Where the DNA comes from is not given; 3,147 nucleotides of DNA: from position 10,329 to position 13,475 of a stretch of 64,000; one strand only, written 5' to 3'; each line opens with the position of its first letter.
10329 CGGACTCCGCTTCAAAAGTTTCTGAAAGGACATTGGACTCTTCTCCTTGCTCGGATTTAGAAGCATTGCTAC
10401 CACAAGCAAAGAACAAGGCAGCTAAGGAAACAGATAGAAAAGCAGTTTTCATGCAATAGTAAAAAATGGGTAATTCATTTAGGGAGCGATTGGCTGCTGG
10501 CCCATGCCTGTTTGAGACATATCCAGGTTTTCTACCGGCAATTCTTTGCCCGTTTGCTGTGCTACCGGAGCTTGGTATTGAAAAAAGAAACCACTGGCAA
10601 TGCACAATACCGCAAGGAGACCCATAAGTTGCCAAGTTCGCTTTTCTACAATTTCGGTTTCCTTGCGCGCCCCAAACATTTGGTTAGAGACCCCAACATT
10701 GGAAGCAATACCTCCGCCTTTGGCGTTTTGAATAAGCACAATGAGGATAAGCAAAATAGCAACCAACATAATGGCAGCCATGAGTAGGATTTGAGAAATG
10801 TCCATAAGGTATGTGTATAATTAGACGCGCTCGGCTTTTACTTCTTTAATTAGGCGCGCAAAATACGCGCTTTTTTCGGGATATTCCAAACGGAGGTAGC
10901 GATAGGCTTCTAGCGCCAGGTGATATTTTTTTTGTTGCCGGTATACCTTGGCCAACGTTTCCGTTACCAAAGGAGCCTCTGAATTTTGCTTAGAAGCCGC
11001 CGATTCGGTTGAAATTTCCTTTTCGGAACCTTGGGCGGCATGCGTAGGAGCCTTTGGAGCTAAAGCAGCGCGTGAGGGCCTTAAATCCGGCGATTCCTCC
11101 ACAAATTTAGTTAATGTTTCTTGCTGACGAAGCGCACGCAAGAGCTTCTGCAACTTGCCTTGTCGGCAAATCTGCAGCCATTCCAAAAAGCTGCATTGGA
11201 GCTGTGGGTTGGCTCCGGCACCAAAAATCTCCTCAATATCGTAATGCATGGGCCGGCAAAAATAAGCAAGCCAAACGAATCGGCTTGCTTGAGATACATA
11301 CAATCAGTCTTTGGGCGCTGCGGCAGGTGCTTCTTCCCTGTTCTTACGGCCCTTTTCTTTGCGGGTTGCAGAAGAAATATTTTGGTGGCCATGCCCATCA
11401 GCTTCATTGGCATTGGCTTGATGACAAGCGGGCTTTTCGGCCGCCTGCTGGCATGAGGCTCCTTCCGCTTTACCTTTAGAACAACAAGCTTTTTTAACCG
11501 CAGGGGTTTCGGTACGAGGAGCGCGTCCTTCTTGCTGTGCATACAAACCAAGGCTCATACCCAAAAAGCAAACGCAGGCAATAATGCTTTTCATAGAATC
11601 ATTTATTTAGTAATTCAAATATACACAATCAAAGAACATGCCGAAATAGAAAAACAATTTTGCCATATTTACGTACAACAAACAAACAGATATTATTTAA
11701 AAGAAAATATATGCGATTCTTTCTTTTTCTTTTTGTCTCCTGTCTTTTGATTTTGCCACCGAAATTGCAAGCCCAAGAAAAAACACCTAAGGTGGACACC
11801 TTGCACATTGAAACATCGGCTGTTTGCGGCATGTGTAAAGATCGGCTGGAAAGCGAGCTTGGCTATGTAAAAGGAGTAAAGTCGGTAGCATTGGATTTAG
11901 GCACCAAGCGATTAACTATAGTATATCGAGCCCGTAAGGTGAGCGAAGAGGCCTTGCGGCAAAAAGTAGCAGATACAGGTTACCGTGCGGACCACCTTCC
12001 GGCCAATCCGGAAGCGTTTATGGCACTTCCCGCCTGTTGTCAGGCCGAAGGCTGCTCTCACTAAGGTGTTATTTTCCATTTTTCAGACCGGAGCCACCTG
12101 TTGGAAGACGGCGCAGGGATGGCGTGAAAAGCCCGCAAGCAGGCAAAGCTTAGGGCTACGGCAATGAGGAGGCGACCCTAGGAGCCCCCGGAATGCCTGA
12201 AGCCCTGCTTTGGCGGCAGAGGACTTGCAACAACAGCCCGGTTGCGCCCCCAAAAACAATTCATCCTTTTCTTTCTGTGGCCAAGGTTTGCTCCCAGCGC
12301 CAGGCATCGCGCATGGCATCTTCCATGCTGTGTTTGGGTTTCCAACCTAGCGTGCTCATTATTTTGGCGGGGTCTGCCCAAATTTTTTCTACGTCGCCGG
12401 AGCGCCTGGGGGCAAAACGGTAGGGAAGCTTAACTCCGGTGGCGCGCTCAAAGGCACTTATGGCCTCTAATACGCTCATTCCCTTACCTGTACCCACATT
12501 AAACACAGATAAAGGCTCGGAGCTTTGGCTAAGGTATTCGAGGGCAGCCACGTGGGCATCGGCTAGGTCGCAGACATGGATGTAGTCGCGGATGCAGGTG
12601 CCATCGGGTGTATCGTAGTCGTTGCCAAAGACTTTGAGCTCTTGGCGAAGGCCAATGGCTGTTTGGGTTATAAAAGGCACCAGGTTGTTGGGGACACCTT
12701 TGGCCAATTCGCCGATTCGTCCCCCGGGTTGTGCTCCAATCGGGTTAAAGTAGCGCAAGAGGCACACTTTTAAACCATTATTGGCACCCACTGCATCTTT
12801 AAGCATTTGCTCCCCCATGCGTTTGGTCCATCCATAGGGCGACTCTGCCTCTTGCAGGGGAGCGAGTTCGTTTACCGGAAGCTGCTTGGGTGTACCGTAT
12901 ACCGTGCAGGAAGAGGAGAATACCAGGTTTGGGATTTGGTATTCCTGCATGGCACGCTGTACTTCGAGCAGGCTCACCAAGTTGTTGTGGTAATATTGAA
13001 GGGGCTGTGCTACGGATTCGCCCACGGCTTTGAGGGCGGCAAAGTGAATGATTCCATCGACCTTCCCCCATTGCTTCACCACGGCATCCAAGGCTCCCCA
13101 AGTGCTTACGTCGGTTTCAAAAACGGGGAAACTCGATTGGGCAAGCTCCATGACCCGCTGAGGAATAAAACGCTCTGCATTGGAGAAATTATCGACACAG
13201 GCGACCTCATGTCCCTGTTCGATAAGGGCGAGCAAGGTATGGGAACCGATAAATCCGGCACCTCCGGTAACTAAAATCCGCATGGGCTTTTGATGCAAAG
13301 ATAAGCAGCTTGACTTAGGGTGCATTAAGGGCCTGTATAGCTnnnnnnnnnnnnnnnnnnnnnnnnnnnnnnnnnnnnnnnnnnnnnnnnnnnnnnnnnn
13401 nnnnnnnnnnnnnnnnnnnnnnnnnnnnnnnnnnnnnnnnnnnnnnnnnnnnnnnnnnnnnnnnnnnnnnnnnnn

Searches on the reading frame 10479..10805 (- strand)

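Call 104: search_protein_families(library=pfam, proteins=[window:10479-10805:-], max_evalue=0.00001)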
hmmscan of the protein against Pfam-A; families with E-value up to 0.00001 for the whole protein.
window:10479-10805:- (108 aa): 1 family
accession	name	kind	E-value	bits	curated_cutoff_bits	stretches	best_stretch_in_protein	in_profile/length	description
PF03840.19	SecG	-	2.1e-14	53.8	29.2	1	7-73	1-69/70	Preprotein translocase SecG subunit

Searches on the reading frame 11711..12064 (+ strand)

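Call 104: search_protein_families(library=pfam, proteins=[window:11711-12064:+], max_evalue=0.00001)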
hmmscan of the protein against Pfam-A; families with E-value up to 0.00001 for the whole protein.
window:11711-12064:+ (117 aa): 1 family
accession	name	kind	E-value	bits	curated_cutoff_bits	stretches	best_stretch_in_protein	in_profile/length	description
PF00403.32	HMA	-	1.2e-09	38.8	24.8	1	39-91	9-61/62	Heavy-metal-associated domain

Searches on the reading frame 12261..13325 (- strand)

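Call 104: search_protein_families(library=pfam, proteins=[window:12261-13325:-], max_evalue=0.00001)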
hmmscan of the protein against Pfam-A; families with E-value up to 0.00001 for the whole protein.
window:12261-13325:- (354 aa): 7 families
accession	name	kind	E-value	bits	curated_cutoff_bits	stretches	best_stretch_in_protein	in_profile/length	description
PF01370.27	Epimerase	-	1e-49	169.6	20.9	1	17-278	1-240/240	NAD dependent epimerase/dehydratase family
PF16363.11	GDP_Man_Dehyd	-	5.6e-49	167.8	27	1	18-340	1-331/332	GDP-mannose 4,6 dehydratase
PF01073.25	3Beta_HSD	-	1.3e-13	51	22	1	18-191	1-177/280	3-beta hydroxysteroid dehydrogenase/isomerase family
PF02719.21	Polysacc_synt_2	-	9.8e-09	35.2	20.2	1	17-197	1-173/293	Polysaccharide biosynthesis protein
PF04321.23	RmlD_sub_bind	-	5e-08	32.8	27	1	15-179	1-140/287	RmlD substrate binding domain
PF00106.31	adh_short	-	3e-07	30.6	26.6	1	17-126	3-119/195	short chain dehydrogenase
PF07993.18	NAD_binding_4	-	3e-06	27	20.1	0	19-191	1-203/258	Male sterility protein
